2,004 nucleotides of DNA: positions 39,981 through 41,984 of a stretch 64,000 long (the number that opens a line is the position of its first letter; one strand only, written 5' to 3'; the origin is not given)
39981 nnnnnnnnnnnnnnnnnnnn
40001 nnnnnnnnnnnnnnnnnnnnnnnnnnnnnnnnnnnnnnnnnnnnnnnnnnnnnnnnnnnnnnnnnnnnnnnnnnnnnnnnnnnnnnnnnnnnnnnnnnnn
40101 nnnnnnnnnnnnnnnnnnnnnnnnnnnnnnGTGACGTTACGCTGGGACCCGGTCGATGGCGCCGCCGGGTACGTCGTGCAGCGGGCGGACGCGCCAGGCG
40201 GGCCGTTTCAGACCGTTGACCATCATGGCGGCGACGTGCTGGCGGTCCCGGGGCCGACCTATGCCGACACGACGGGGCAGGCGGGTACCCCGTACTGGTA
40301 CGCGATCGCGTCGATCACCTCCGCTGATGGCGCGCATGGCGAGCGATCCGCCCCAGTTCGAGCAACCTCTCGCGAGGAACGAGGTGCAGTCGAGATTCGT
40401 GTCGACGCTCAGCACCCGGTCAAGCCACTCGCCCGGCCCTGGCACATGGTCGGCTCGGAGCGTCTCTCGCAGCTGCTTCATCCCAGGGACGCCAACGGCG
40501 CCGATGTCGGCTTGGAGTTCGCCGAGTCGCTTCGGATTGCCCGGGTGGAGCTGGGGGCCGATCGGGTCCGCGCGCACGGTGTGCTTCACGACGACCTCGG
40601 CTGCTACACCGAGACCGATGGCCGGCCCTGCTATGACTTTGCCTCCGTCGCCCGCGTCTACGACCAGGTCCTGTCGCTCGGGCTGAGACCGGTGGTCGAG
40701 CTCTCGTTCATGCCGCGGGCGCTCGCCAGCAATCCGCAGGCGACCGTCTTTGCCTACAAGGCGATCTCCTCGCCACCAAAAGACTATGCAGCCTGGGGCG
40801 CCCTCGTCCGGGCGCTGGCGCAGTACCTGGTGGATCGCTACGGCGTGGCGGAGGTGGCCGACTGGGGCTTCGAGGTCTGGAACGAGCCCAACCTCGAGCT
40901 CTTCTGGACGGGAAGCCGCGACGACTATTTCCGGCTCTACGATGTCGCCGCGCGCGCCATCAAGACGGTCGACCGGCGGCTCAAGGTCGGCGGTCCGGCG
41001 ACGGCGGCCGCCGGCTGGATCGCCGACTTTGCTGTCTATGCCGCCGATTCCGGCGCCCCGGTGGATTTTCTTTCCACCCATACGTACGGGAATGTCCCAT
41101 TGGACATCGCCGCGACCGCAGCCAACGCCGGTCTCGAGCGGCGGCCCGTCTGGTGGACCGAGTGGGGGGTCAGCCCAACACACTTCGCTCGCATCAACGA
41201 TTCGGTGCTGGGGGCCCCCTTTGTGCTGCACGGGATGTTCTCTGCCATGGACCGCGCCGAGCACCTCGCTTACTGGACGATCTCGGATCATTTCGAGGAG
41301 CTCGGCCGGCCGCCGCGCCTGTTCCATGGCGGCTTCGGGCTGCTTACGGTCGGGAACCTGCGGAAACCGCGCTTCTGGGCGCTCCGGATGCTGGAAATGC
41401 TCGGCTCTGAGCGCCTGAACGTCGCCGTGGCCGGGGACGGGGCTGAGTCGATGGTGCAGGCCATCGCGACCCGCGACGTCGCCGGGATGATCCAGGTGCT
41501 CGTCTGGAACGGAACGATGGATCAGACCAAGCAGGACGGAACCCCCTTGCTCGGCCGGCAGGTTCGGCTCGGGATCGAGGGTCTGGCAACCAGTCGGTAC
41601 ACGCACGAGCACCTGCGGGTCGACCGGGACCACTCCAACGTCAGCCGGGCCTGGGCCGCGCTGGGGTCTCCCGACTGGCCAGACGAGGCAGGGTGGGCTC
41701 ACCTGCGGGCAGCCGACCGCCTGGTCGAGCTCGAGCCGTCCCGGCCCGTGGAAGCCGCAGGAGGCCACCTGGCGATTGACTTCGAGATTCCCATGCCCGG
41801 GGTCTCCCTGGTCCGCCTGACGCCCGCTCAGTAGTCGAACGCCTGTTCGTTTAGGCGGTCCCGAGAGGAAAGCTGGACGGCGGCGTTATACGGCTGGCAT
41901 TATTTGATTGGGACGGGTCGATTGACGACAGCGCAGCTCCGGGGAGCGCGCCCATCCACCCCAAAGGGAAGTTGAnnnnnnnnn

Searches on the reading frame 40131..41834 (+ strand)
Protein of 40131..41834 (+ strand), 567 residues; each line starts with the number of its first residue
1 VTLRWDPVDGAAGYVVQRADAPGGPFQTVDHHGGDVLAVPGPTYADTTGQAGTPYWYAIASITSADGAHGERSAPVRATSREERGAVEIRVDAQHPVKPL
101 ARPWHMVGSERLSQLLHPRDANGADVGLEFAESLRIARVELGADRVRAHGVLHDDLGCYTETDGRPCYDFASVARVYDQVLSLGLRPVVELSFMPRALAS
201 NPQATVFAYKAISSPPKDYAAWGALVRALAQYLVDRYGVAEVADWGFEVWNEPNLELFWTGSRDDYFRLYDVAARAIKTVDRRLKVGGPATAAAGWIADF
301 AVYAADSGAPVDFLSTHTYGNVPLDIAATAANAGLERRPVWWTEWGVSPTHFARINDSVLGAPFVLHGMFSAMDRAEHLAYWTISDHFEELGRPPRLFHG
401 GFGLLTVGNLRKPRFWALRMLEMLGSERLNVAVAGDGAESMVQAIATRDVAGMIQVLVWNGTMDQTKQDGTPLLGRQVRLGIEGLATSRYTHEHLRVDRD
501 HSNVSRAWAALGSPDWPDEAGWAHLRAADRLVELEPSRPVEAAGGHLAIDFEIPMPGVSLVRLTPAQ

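Call 38: search_protein_families(library=pfam, proteins=[window:40131-41834:+], max_evalue=0.01)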
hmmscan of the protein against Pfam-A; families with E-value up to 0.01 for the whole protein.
window:40131-41834:+ (567 aa): 2 families
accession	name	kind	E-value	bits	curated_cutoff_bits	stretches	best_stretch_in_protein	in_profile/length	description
PF01229.23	Glyco_hydro_39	-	1e-86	292.1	26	1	88-542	2-467/472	Glycosyl hydrolases family 39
PF11790.14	Glyco_hydro_cc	-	0.00056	20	21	1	251-351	73-177/237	Glycosyl hydrolase catalytic core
